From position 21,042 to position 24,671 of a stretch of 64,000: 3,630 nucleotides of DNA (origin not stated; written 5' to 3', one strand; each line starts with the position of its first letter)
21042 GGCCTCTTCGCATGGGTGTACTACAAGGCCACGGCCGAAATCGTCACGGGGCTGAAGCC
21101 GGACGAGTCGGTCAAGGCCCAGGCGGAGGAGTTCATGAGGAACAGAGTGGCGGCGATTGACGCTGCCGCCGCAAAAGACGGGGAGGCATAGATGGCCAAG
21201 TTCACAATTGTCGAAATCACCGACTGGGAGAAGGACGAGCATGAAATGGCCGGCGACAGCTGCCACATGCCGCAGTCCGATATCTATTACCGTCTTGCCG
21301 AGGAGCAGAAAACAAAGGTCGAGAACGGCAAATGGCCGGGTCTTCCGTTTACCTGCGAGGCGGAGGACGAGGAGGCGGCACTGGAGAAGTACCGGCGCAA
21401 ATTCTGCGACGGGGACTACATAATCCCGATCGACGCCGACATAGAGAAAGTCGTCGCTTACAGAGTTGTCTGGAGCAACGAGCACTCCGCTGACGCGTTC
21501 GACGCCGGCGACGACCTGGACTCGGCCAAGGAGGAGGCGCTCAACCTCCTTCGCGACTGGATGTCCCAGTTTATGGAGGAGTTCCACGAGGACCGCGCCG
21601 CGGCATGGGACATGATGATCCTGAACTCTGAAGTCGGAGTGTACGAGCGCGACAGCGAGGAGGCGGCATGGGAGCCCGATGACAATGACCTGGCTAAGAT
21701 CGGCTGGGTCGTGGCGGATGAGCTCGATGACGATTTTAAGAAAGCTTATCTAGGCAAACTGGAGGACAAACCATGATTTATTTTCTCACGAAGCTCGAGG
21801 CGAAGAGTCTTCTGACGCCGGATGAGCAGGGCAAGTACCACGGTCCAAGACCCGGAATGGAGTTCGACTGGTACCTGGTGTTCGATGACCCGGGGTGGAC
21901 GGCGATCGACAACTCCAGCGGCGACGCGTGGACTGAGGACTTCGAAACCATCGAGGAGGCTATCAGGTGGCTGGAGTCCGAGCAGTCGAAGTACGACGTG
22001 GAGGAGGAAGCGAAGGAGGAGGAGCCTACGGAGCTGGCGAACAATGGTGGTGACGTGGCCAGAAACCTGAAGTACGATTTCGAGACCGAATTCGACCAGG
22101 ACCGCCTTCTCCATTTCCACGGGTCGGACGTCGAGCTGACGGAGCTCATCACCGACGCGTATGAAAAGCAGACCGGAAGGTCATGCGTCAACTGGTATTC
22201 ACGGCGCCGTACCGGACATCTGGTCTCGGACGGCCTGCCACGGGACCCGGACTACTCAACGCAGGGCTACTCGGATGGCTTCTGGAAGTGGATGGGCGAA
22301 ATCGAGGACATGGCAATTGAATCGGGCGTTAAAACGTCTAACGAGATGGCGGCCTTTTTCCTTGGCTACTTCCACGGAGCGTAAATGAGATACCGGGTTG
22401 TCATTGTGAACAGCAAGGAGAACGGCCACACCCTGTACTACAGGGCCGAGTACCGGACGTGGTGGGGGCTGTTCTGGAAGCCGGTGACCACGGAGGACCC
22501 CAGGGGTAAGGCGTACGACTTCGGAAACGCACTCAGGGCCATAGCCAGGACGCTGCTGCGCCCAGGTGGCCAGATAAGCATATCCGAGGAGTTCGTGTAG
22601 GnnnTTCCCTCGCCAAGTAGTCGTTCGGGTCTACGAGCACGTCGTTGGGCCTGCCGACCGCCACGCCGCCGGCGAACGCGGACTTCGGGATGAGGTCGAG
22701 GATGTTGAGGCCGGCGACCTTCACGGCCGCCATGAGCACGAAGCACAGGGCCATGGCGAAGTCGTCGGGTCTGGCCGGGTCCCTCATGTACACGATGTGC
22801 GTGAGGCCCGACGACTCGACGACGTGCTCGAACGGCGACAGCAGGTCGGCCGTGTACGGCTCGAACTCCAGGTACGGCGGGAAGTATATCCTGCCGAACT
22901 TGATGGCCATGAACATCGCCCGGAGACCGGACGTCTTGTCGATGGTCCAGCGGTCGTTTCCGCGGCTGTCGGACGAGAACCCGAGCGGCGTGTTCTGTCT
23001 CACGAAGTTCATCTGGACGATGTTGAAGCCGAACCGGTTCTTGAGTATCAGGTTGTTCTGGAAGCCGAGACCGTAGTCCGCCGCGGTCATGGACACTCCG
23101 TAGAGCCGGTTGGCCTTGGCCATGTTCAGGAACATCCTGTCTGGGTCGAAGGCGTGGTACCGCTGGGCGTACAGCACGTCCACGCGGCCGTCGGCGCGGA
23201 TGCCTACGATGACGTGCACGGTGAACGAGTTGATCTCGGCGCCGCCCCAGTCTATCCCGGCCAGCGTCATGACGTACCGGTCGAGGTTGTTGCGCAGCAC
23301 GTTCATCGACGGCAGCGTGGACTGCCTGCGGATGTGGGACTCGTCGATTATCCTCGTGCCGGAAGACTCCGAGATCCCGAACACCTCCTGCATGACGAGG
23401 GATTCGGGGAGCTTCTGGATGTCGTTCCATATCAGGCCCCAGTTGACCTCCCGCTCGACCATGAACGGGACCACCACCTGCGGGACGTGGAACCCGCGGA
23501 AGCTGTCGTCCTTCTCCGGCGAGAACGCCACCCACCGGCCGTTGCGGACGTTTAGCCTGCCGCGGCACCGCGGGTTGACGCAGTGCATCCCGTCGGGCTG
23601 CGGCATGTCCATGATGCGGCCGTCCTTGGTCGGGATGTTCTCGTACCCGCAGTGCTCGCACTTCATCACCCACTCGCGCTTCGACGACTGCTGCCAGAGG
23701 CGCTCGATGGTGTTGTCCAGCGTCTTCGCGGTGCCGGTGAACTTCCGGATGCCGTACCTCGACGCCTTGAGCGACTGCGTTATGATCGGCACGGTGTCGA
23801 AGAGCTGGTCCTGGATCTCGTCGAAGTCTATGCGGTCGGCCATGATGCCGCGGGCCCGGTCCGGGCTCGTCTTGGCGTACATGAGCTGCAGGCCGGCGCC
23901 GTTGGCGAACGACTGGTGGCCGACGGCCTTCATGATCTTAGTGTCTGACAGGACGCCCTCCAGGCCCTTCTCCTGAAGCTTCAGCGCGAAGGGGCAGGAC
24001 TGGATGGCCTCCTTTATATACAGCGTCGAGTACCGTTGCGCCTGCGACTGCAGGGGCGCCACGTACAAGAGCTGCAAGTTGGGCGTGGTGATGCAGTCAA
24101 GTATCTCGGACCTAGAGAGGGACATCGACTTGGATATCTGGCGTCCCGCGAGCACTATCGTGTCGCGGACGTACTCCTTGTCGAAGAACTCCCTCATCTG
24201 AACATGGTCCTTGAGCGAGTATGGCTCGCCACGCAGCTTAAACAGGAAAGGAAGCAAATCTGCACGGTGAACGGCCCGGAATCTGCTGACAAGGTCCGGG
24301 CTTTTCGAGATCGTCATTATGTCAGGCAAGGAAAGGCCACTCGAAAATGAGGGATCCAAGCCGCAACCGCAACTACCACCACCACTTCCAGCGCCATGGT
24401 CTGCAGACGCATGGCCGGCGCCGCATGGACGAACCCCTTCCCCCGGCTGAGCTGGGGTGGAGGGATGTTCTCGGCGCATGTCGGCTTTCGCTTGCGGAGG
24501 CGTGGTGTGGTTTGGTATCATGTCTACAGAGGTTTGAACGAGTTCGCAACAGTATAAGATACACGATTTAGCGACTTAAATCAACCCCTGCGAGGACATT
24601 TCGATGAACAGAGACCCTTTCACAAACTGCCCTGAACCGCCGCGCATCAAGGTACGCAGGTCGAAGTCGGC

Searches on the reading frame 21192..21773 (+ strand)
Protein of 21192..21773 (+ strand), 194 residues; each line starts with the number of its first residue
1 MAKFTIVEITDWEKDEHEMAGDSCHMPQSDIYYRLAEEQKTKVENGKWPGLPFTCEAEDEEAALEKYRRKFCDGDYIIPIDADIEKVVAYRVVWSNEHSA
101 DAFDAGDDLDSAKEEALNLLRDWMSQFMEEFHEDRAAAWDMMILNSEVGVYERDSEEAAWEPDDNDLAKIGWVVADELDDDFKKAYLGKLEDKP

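Call 23: find_related_loci(query=window:21192-21773:+, collection=viral_contigs, flank=10000)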
Query window:21192-21773:+ (194 aa) in viral_contigs; peptide patterns used: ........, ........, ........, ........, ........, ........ (x = any residue, [..] = any of these).
8 stretches matched a pattern; 1 encode a relative of the query (tblastn E <= 1e-3); 1 distinct loci.
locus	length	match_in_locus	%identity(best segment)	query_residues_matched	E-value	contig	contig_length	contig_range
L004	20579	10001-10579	88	1-194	3e-113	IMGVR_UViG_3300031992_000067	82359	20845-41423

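Call 53: search_protein_families(library=pfam, proteins=[window:21192-21773:+], max_evalue=0.01)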
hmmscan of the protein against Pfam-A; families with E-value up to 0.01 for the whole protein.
window:21192-21773:+ (194 aa): 0 families

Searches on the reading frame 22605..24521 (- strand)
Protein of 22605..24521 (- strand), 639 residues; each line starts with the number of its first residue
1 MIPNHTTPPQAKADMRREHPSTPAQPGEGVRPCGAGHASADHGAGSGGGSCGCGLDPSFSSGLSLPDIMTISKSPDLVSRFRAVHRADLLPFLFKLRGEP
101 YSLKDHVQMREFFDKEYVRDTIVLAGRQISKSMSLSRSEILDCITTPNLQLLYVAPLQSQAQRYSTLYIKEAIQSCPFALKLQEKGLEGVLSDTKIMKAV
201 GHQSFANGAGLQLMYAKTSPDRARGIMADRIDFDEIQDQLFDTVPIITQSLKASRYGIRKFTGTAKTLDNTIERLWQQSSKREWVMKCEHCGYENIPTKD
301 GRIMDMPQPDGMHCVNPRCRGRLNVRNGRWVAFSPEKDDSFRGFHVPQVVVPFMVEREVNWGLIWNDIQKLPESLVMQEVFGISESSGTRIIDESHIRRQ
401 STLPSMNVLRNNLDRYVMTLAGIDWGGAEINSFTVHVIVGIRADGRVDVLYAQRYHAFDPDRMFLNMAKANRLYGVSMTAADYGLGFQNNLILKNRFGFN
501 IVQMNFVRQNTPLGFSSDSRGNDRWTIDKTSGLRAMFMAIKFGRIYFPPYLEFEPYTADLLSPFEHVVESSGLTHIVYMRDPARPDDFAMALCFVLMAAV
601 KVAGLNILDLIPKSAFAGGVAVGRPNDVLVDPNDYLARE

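Call 13: search_protein_families(library=phrogs, proteins=[window:22605-24521:-], max_evalue=0.001)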
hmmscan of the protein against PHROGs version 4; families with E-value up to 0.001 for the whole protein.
window:22605-24521:- (639 aa): 4 families
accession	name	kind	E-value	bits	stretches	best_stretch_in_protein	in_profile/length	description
phrog_675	-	head and packaging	2.4e-46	159.2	1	94-602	32-550/576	terminase large subunit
phrog_2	-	head and packaging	8e-12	45.7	1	111-603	272-596/807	terminase large subunit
phrog_12876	-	head and packaging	2.7e-06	28.2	1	219-318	51-151/235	terminase large subunit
phrog_15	-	head and packaging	0.00016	21.1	1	271-362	551-655/1330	terminase large subunit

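Call 17: search_dna_similar(query=window:22605-24521:-, collection=phages, mode=protein, max_evalue=0.00001)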
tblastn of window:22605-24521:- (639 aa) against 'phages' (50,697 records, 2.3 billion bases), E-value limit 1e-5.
Records with a match: 98; places in all: 98; records where one place covers at least 80% of the query: 2.
Best place of each record, by identity: <60% 98.
By first word of the organism name: Bacillus 84; Lactobacillus 4; Vibrio 3; Staphylococcus 3; Salmonella 1; Rossellomorea 1; Pectobacterium 1; Geobacillus 1.
By host as written in the record: Bacillus subtilis 13; Bacillus pumilus BL8 11; - 7; Bacillus pumilus BL-8 6; Bacillus subtilis BEST7003 6; Bacillus thuringiensis subsp. kurstaki 5; Bacillus cereus 4; Bacillus pumilus 3; and 30 more.
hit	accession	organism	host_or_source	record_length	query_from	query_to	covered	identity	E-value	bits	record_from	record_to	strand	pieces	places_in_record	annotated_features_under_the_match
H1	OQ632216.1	Salmonella phage Arash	Salmonella enterica subsp. enterica ...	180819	87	594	79%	26.6%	5e-48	187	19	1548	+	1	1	large terminase subunit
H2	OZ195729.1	Vibrio phage D69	Seawater and oysters mix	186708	128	604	75%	26.0%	3e-39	161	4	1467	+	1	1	terminase large subunit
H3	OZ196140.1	Vibrio phage D181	Seawater and oysters mix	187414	128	604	75%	26.0%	5e-39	160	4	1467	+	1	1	terminase large subunit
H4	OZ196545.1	Vibrio phage D148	Seawater and oysters mix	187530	128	604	75%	26.0%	5e-39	160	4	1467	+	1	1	terminase large subunit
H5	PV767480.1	Rossellomorea phage phiT1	Rossellomorea aquimaris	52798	96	598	79%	24.2%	1e-17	94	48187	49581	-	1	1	terminase large subunit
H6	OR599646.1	Pectobacterium phage PcaP2EGY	Pectobacterium sp.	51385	96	595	78%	24.2%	3e-21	105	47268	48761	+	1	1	hypothetical protein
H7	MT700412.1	Bacillus phage 1_ICo-2020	Bacillus sp.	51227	96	595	78%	24.2%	5e-21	104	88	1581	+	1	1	terminase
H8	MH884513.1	Bacillus phage vB_BpsS-36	Bacillus pseudalcaliphilus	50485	91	595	79%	23.0%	9e-18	94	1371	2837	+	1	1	terminase large subunit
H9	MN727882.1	Geobacillus phage GBK1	Geobacillus kaustophilus ATCC 8005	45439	96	595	78%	23.2%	2e-22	108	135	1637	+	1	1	terminase large subunit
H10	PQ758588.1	Bacillus phage PS1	Bacillus licheniformis HNIBR-BC151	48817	96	595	78%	23.1%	8e-16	88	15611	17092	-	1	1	terminase large subunit family protein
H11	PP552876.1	Bacillus phage PK-1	-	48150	96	595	78%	22.9%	2e-15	87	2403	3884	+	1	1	hypothetical protein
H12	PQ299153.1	Bacillus phage Jayan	Bacillus licheniformis DSM13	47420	96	595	78%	22.9%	2e-15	86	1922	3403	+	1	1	terminase large subunit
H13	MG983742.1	Bacillus phage Anath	Bacillus mycoides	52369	74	595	82%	21.7%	5e-13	79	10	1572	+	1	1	terminase large subunit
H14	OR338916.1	Bacillus phage DZ1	Bacillus cereus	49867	96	613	81%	21.6%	2e-16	90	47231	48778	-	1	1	terminase large subunit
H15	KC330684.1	Bacillus phage Andromeda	Bacillus pumilus BL8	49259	96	595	78%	22.2%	1e-20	103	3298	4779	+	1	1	hypothetical protein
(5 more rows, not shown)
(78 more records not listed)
